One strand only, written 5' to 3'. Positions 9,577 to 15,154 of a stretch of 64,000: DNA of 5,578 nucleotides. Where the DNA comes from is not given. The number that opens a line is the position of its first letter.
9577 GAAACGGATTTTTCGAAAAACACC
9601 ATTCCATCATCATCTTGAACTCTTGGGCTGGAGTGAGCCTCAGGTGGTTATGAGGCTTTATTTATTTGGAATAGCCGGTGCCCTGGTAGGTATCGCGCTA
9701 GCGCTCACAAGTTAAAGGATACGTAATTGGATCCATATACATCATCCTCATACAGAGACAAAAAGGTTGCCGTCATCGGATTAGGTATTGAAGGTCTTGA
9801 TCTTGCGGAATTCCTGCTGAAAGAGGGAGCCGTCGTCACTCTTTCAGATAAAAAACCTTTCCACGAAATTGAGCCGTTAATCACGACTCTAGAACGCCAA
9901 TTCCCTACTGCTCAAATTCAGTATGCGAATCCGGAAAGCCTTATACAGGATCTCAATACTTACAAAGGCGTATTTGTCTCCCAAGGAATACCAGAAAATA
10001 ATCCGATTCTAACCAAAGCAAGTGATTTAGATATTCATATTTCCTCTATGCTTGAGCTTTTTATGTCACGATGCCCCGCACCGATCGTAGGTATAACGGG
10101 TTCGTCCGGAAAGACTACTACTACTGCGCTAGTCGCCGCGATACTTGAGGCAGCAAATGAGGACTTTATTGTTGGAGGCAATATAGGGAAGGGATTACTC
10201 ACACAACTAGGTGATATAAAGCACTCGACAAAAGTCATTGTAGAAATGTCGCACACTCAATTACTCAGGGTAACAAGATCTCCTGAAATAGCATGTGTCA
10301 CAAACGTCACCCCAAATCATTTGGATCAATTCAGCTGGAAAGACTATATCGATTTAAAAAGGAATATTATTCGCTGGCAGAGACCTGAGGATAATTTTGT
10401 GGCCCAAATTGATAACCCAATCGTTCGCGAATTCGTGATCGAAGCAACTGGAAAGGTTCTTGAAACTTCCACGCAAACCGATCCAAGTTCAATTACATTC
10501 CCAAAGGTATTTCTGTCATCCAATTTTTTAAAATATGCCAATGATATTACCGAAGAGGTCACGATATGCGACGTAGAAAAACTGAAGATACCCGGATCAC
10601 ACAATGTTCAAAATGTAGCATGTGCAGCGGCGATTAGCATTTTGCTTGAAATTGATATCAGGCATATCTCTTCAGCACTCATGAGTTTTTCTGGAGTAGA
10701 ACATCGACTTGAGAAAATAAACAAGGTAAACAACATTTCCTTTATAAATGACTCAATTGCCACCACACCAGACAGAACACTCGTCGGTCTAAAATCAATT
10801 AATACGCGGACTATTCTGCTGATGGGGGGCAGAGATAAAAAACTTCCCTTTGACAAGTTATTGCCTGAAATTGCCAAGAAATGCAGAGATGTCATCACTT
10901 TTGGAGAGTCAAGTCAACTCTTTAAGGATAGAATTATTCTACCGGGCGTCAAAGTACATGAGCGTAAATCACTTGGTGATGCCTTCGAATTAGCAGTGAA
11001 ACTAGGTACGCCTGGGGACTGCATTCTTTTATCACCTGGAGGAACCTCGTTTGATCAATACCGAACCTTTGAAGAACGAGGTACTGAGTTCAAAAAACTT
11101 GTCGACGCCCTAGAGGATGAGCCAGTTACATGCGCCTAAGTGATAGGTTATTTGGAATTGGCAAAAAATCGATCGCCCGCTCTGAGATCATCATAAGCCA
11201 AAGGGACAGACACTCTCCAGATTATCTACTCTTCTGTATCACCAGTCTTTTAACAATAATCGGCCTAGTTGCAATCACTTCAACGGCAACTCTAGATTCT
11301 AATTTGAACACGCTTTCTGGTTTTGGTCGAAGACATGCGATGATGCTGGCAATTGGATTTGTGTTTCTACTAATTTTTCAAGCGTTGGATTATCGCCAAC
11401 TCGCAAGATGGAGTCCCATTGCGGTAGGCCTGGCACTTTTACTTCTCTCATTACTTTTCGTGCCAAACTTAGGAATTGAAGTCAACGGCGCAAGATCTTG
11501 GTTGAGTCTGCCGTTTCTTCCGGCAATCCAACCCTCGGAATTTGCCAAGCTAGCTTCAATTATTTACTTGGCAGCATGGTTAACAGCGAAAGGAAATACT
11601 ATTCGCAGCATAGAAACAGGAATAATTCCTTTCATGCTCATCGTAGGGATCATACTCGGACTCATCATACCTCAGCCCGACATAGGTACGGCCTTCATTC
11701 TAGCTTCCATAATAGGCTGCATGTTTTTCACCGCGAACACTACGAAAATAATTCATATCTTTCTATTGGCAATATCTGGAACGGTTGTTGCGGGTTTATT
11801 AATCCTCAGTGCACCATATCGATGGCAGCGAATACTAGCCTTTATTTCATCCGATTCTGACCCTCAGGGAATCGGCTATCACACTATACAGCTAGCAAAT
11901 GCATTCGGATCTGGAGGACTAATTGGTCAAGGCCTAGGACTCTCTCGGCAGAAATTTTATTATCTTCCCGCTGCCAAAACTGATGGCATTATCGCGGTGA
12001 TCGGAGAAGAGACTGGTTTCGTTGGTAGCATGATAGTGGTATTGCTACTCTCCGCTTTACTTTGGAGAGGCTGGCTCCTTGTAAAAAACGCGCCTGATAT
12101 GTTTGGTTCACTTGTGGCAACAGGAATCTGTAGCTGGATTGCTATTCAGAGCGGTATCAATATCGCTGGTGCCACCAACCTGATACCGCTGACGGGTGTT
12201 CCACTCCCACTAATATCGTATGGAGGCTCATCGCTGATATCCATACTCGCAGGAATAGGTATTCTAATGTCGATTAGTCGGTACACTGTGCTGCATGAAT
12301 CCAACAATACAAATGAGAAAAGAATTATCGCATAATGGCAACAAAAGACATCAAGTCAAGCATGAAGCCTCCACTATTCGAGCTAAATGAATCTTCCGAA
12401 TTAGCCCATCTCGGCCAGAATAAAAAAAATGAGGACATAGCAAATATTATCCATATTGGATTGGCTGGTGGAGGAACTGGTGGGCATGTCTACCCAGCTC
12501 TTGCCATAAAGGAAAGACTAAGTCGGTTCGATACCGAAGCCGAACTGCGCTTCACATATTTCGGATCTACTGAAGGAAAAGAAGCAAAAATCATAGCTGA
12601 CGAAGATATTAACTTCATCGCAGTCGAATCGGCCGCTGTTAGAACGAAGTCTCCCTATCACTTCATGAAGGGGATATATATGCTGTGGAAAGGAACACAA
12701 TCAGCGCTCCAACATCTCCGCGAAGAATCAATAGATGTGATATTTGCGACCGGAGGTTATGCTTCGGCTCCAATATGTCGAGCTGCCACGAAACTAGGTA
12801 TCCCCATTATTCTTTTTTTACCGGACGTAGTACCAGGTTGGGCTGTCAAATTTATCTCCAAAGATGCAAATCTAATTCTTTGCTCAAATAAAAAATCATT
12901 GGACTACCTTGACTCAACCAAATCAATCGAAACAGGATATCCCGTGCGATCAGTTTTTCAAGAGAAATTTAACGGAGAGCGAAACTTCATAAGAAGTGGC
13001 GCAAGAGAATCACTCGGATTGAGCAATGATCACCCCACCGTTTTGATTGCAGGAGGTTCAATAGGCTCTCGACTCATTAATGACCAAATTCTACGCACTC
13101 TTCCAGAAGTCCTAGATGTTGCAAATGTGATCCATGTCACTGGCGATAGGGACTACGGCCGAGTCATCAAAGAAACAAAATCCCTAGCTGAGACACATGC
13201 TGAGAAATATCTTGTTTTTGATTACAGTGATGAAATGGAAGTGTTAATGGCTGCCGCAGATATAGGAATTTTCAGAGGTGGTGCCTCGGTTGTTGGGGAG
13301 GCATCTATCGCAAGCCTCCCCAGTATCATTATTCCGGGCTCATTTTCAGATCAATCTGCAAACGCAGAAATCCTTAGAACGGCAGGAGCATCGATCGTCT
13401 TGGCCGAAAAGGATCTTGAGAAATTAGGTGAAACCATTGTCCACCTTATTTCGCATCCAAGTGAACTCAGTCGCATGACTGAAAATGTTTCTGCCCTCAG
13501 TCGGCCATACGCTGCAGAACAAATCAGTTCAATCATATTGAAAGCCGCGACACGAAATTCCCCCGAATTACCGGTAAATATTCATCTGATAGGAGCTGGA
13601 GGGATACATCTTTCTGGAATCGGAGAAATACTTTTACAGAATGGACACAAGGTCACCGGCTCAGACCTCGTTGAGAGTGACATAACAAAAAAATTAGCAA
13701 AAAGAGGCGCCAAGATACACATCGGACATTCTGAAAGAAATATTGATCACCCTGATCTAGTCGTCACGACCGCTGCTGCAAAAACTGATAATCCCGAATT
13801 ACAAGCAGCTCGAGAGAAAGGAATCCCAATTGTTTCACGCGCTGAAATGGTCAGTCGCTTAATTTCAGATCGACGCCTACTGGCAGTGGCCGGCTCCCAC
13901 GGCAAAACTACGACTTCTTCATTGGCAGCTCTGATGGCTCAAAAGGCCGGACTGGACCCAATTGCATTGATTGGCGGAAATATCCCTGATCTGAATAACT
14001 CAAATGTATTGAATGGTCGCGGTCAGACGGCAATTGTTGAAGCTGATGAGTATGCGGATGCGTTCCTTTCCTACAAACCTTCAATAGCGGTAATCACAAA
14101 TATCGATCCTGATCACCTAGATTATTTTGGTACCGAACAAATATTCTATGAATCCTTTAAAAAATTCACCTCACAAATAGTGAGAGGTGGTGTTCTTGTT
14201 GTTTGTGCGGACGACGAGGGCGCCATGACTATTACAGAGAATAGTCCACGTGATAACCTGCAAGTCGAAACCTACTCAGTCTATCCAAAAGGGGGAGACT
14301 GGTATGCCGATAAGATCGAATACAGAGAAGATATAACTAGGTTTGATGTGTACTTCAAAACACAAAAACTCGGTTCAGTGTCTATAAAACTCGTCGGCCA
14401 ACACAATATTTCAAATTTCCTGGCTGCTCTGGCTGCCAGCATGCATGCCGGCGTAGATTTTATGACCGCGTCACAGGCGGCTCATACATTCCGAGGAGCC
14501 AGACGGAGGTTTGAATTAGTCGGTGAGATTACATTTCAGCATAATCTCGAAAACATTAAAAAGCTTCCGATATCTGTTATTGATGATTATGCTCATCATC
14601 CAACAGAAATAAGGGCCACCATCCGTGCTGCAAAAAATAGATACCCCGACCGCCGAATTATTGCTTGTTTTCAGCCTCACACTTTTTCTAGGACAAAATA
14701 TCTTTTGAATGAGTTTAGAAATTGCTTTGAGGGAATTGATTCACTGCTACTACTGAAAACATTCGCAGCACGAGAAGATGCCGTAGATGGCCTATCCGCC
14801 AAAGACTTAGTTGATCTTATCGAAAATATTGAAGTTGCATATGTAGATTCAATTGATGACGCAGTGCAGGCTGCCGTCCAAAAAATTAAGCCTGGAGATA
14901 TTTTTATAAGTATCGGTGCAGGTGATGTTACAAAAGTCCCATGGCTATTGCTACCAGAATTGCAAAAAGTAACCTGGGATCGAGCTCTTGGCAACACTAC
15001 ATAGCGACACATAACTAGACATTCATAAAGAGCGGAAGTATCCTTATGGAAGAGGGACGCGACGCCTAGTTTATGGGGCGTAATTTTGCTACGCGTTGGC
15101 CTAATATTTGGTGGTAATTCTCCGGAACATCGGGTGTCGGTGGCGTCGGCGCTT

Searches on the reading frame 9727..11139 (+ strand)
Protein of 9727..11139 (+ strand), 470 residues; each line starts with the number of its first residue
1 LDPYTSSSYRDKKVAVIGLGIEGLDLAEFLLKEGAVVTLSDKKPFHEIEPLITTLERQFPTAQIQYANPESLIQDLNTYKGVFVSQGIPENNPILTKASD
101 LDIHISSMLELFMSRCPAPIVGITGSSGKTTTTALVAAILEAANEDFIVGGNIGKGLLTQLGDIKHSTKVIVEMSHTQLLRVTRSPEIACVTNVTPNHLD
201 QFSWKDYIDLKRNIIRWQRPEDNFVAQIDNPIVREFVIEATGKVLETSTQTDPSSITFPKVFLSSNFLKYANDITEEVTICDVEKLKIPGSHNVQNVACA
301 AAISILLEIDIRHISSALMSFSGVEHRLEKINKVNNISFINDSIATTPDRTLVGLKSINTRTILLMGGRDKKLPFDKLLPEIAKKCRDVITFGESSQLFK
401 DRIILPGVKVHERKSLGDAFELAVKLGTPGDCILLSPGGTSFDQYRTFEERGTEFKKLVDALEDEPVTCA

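Call 81: search_protein_families(library=pfam, proteins=[window:9727-11139:+], max_evalue=0.00001)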
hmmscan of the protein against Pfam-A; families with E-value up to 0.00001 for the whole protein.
window:9727-11139:+ (470 aa): 3 families
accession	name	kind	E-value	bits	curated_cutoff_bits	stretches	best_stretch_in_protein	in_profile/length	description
PF08245.18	Mur_ligase_M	-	9.9e-23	81.6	24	1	123-303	1-199/200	Mur ligase middle domain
PF02875.26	Mur_ligase_C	-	2.9e-11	44.7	28.4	1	326-437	1-125/127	Mur ligase, glutamate ligase domain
PF21799.2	MurD-like_N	-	3.1e-07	31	27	1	12-105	1-86/88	Mur ligase MurD-like, N-terminal domain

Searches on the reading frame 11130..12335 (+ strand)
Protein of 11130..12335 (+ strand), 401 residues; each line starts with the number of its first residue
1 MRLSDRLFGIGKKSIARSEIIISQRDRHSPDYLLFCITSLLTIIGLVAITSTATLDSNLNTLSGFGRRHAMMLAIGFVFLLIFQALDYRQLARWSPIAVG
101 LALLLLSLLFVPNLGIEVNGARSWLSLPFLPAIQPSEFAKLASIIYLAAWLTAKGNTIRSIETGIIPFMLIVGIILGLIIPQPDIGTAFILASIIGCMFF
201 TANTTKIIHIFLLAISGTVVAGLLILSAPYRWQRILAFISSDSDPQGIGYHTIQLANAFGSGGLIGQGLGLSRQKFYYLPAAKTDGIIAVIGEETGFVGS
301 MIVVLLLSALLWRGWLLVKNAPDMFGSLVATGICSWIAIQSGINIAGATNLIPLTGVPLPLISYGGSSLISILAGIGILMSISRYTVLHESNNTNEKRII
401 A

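Call 81: search_protein_families(library=pfam, proteins=[window:11130-12335:+], max_evalue=0.00001)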
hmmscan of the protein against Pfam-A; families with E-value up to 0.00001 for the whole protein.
window:11130-12335:+ (401 aa): 1 family
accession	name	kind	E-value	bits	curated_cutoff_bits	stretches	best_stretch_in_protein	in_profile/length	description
PF01098.24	FTSW_RODA_SPOVE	-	2.8e-92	309.9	26.4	1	33-386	3-354/356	Cell cycle protein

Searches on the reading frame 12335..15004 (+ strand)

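Call 81: search_protein_families(library=pfam, proteins=[window:12335-15004:+], max_evalue=0.00001)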
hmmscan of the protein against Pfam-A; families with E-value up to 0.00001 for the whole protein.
window:12335-15004:+ (889 aa): 5 families
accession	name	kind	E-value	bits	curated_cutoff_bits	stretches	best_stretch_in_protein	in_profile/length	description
PF08245.18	Mur_ligase_M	-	5.7e-31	108.5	24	1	518-701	1-199/200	Mur ligase middle domain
PF01225.30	Mur_ligase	-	7e-28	97.3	21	1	415-513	1-94/95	Mur ligase family, catalytic domain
PF04101.22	Glyco_tran_28_C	-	2.1e-24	86.9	22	1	235-396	1-165/166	Glycosyltransferase family 28 C-terminal domain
PF03033.26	Glyco_transf_28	-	3e-23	82.9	26.2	1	41-179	1-135/139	Glycosyltransferase family 28 N-terminal domain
PF02875.26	Mur_ligase_C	-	9.1e-21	75.5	28.4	1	741-863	6-127/127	Mur ligase, glutamate ligase domain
